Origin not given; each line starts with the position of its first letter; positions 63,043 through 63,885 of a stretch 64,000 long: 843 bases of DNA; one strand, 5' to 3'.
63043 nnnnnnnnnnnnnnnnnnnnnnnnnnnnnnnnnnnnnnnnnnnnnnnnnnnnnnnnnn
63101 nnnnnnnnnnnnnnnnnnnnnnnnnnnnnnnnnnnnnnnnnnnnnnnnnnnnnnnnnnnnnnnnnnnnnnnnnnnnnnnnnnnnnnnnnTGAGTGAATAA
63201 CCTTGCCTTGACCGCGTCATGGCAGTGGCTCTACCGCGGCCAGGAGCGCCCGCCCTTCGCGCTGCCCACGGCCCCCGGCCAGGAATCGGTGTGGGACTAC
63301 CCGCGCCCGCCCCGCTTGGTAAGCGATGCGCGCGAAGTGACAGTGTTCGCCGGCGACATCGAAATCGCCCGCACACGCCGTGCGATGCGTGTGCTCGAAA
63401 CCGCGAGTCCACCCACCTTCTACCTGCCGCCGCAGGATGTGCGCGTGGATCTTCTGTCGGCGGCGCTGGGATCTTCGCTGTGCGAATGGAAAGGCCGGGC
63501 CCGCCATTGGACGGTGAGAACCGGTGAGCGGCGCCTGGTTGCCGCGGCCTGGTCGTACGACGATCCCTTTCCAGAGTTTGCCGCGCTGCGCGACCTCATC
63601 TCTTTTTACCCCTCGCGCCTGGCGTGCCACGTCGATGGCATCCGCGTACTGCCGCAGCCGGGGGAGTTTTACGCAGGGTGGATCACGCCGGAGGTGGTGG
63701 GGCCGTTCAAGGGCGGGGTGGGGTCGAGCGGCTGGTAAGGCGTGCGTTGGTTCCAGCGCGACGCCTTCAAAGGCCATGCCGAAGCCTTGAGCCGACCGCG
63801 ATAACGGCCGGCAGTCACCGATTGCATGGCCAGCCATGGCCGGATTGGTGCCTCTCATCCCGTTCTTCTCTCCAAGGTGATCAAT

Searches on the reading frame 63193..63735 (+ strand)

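Call 17: search_protein_families(library=ncbifam, proteins=[window:63193-63735:+], max_evalue=0.00001)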
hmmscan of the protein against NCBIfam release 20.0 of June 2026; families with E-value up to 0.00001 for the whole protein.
window:63193-63735:+ (181 aa): 0 families

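Call 26: search_protein_families(library=pfam, proteins=[window:63193-63735:+], max_evalue=0.0001)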
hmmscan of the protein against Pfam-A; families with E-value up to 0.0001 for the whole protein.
window:63193-63735:+ (181 aa): 1 family
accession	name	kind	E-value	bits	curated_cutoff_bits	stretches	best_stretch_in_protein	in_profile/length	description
PF04248.19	NTP_transf_9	-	5.8e-28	97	22.1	1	49-140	1-92/93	Domain of unknown function (DUF427)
